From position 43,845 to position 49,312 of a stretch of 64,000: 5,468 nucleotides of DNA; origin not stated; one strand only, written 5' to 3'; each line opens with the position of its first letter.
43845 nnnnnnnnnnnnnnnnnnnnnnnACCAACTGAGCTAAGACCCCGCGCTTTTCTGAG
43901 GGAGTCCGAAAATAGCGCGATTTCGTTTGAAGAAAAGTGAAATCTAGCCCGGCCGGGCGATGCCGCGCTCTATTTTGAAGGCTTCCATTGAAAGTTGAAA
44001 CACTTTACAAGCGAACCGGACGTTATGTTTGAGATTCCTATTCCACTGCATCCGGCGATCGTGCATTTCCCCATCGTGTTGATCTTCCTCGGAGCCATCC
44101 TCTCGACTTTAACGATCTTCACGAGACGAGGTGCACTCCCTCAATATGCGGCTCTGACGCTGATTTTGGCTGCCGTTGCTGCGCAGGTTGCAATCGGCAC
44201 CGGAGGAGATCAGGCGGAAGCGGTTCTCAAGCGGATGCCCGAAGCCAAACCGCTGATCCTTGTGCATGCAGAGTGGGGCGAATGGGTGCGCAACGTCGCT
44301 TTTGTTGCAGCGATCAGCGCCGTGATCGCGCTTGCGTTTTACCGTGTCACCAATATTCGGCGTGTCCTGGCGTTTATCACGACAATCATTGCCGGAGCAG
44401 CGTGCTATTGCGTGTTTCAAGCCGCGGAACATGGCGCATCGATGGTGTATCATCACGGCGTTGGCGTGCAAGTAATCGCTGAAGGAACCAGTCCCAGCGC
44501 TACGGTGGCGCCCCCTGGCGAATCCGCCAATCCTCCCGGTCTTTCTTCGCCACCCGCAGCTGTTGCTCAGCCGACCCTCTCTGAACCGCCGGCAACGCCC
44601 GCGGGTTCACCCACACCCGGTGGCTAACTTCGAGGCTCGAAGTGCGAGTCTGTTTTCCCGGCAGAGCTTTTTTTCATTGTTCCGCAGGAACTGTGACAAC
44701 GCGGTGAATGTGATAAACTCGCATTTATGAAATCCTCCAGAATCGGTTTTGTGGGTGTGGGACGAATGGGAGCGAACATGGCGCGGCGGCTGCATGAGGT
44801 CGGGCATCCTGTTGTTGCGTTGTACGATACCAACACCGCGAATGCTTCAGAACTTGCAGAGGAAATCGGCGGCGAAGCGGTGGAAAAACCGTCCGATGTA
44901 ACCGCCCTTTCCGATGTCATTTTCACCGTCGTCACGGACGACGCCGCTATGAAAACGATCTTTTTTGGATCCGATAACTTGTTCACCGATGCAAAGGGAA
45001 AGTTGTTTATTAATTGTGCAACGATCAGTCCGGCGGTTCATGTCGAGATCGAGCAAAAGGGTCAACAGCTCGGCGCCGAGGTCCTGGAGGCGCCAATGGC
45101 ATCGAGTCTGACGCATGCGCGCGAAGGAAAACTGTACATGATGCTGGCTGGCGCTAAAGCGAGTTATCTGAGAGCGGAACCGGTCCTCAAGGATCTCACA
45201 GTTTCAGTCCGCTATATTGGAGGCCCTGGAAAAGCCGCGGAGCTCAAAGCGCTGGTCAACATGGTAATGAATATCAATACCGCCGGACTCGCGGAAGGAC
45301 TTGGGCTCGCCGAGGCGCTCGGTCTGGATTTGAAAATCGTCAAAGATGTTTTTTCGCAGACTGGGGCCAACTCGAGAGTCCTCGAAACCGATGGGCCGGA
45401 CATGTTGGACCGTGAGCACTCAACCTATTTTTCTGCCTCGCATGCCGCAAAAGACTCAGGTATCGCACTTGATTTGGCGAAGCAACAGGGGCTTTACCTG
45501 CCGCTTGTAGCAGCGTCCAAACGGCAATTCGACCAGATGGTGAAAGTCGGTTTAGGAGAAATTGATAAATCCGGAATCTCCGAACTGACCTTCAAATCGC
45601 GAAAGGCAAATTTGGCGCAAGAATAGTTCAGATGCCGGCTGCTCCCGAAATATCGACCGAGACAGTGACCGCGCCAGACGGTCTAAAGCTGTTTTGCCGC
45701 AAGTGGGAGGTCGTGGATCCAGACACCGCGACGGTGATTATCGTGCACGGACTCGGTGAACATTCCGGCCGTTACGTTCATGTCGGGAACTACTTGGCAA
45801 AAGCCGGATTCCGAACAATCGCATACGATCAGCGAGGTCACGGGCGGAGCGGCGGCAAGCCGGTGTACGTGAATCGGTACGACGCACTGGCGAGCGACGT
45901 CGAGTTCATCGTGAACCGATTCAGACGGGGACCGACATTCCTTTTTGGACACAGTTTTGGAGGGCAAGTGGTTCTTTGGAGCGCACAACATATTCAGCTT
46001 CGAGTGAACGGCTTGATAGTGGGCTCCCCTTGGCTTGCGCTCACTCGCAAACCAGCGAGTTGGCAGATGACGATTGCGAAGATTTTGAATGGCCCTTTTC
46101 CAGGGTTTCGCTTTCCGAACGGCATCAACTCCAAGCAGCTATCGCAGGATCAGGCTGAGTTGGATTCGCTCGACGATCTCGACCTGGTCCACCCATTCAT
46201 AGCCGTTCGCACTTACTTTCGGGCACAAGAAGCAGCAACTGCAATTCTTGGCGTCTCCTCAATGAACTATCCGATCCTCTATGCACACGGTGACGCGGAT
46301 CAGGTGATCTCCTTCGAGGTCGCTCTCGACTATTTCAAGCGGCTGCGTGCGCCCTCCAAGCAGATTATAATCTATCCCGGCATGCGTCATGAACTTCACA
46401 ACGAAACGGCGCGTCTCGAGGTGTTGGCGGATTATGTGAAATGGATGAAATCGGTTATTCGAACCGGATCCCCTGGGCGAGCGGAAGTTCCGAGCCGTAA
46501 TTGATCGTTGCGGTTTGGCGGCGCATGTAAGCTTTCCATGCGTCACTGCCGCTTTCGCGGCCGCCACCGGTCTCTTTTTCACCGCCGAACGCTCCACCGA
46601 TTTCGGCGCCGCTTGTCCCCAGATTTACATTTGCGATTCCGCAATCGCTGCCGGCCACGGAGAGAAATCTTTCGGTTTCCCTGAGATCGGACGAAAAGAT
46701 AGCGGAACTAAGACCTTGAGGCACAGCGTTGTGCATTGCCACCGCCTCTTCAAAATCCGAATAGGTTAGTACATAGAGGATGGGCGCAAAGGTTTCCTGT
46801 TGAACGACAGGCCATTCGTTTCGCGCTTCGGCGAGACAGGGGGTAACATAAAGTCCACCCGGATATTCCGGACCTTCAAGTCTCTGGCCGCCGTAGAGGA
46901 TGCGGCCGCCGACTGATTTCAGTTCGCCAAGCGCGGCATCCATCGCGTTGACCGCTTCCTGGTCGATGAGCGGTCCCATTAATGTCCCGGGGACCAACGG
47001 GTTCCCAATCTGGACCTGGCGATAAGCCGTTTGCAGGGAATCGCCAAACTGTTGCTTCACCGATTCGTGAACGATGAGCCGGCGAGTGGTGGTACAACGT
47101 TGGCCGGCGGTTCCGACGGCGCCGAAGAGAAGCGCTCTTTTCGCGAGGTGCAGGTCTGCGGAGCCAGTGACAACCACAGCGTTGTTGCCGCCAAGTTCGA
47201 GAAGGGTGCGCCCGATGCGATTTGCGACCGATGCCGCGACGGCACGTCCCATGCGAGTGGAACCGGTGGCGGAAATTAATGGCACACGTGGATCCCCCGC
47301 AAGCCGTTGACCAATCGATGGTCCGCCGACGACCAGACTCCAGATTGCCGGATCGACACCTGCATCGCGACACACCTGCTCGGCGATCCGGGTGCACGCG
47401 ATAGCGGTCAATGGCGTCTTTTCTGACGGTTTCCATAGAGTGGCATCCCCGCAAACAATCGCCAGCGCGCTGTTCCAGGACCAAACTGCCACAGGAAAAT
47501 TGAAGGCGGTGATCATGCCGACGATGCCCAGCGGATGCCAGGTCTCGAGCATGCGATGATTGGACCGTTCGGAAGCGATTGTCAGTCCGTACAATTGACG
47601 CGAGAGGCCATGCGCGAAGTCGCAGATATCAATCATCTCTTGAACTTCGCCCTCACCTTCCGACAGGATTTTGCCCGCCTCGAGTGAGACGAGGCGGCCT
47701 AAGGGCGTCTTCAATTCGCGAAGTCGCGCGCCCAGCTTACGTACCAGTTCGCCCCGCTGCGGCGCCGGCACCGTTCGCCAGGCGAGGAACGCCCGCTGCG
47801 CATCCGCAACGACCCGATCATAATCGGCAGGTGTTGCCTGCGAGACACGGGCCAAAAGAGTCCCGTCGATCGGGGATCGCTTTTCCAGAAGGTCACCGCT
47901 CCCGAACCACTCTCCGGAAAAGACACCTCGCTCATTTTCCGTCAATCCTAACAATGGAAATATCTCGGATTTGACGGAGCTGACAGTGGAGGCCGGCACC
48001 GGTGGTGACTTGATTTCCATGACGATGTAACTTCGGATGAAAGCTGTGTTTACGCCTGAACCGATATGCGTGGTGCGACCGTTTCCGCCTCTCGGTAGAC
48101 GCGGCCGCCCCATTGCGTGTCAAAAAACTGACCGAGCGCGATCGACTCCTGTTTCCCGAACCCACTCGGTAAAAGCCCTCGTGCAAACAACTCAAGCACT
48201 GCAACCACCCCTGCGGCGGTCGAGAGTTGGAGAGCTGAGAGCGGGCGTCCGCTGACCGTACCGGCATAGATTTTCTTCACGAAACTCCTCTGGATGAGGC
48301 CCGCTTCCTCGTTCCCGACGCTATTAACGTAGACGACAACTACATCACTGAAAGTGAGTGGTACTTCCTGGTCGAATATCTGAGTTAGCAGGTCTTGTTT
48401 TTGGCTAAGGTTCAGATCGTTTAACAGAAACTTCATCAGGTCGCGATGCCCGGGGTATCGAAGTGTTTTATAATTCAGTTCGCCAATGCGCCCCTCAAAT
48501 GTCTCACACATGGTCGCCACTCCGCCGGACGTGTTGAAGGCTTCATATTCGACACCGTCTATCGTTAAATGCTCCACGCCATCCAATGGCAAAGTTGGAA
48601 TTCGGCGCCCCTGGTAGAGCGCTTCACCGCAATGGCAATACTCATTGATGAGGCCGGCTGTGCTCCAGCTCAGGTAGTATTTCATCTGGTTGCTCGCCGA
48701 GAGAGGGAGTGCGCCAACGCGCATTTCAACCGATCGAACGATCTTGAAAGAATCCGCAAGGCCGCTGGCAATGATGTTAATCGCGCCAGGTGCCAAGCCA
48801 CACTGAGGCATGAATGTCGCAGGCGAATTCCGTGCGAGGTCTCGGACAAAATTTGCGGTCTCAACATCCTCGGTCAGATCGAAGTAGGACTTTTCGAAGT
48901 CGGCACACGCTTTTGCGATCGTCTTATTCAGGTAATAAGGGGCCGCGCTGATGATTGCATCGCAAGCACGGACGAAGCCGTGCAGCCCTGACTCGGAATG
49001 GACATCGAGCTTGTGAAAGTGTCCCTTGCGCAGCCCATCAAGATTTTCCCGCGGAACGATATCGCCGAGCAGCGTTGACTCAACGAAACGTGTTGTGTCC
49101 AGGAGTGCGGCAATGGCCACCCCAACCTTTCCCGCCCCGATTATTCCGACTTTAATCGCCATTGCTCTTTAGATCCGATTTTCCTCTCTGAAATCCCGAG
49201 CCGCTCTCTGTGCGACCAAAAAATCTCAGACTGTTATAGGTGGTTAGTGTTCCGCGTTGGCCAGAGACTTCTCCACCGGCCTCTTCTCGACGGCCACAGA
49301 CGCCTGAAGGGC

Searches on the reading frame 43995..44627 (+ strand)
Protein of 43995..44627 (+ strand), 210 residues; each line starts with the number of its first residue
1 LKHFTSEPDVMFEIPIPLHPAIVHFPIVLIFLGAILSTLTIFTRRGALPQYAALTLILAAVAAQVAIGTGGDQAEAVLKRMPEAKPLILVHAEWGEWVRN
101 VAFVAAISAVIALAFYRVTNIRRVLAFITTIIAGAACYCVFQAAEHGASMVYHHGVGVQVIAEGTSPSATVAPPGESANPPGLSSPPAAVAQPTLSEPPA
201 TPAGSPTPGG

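Call 3: search_protein_families(library=ncbifam, proteins=[window:43995-44627:+], max_evalue=1)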
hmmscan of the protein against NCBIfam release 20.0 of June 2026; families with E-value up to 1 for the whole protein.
window:43995-44627:+ (210 aa): 1 family
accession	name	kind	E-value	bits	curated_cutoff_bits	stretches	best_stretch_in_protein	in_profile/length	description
NF004374.0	PRK05740.1-5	equivalog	0.31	11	180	1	29-130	24-124/127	preprotein translocase subunit SecE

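Call 4: search_protein_families(library=pfam, proteins=[window:43995-44627:+], max_evalue=1)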
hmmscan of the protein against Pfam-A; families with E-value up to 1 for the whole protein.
window:43995-44627:+ (210 aa): 4 families
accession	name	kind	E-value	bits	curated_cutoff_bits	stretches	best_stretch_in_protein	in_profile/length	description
PF09990.14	DUF2231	-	4.7e-13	49.8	26.4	1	16-159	2-138/139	Predicted membrane protein (DUF2231)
PF19982.4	DUF6418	-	0.31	11.6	25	0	17-61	44-88/109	Family of unknown function (DUF6418)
PF13515.12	FUSC_2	-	0.35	11.4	25.6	1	22-81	56-113/126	Fusaric acid resistance protein-like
PF13567.11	DUF4131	-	0.52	10.4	31.6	1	103-164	10-71/165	Domain of unknown function (DUF4131)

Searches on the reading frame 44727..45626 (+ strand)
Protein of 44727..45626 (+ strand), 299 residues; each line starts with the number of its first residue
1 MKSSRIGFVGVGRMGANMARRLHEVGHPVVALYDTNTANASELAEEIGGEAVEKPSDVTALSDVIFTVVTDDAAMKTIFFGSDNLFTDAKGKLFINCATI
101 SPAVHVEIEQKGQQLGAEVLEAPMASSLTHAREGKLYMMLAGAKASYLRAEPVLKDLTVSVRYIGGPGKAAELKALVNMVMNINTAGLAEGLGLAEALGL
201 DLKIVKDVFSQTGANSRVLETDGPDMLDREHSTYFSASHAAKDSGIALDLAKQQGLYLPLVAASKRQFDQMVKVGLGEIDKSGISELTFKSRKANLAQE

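Call 65: search_protein_families(library=pfam, proteins=[window:44727-45626:+], max_evalue=0.00001)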
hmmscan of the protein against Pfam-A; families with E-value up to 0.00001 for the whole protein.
window:44727-45626:+ (299 aa): 5 families
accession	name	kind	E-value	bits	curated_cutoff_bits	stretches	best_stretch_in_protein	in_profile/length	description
PF03446.21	NAD_binding_2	-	1.7e-29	103.3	21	1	5-165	1-161/161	NAD binding domain of 6-phosphogluconate dehydrogenase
PF14833.11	NAD_binding_11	-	4.2e-21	75.9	30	1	168-284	1-118/122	NAD-binding of NADP-dependent 3-hydroxyisobutyrate dehydrogenase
PF03807.23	F420_oxidored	-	1.9e-08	35.2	21.6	1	5-76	1-74/94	NADP oxidoreductase coenzyme F420-dependent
PF01408.29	GFO_IDH_MocA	-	1.9e-07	32.2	24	1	5-133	2-104/120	Oxidoreductase family, NAD-binding Rossmann fold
PF02826.25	2-Hacid_dh_C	-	5.3e-07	29.6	25.1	1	2-98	35-127/178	D-isomer specific 2-hydroxyacid dehydrogenase, NAD binding domain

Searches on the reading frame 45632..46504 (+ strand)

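Call 65: search_protein_families(library=pfam, proteins=[window:45632-46504:+], max_evalue=0.00001)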
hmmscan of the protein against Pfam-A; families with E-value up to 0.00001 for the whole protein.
window:45632-46504:+ (290 aa): 5 families
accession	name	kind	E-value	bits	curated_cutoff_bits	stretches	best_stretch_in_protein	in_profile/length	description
PF12146.15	Hydrolase_4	-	2.6e-54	184.5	27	1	32-259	4-238/239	Serine aminopeptidase, S33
PF00561.26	Abhydrolase_1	-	2.9e-23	83.2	25.8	1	34-163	2-131/245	alpha/beta hydrolase fold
PF12697.13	Abhydrolase_6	-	3.6e-17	64.2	26.3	1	35-263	1-213/217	Alpha/beta hydrolase family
PF02230.22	Abhydrolase_2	-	4.6e-07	30.3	23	0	100-149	105-154/217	Phospholipase/Carboxylesterase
PF00326.27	Peptidase_S9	-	8.4e-07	29.1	22.6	0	209-276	142-210/213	Prolyl oligopeptidase family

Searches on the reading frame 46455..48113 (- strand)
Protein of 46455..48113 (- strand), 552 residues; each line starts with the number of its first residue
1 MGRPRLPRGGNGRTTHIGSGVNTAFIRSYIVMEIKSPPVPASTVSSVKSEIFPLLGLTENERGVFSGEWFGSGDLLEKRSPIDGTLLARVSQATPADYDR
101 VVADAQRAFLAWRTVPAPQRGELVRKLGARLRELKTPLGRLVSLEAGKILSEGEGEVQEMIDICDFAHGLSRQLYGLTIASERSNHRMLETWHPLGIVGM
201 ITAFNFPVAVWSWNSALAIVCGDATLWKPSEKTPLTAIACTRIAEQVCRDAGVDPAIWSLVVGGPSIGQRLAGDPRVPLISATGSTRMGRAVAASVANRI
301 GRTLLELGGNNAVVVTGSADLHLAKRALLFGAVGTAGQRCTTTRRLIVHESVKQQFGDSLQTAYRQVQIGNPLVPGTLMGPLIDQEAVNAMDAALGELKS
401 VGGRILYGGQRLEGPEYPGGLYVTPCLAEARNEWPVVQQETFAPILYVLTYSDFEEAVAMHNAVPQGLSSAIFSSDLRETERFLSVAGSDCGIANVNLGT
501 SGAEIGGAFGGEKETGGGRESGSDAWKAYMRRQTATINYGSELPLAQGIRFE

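Call 65: search_protein_families(library=pfam, proteins=[window:46455-48113:-], max_evalue=0.00001)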
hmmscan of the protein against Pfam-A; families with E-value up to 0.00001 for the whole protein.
window:46455-48113:- (552 aa): 1 family
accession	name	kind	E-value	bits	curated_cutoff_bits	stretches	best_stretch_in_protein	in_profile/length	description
PF00171.27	Aldedh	-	1.3e-124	416.7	23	1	76-534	9-460/461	Aldehyde dehydrogenase family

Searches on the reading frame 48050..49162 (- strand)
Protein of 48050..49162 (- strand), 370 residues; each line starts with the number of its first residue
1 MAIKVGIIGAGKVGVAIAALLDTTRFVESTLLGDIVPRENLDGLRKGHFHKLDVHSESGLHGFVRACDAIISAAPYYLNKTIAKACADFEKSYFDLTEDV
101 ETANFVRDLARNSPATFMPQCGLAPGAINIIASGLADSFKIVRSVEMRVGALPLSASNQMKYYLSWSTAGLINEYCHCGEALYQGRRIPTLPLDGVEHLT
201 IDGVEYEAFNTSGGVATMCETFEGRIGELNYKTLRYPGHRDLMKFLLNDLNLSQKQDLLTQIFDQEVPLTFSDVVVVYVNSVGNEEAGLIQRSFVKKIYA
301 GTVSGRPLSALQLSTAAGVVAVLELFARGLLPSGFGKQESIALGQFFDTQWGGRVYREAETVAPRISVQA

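Call 65: search_protein_families(library=pfam, proteins=[window:48050-49162:-], max_evalue=0.00001)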
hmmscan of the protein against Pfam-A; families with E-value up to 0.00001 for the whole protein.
window:48050-49162:- (370 aa): 2 families
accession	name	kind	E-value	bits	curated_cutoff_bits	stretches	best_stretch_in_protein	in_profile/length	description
PF16653.10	Sacchrp_dh_C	-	6.1e-13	49.9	31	1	122-260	1-149/265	Saccharopine dehydrogenase C-terminal domain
PF03435.24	Sacchrp_dh_NADP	-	7.4e-09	36.5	25.1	1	5-104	1-108/129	Saccharopine dehydrogenase NADP binding domain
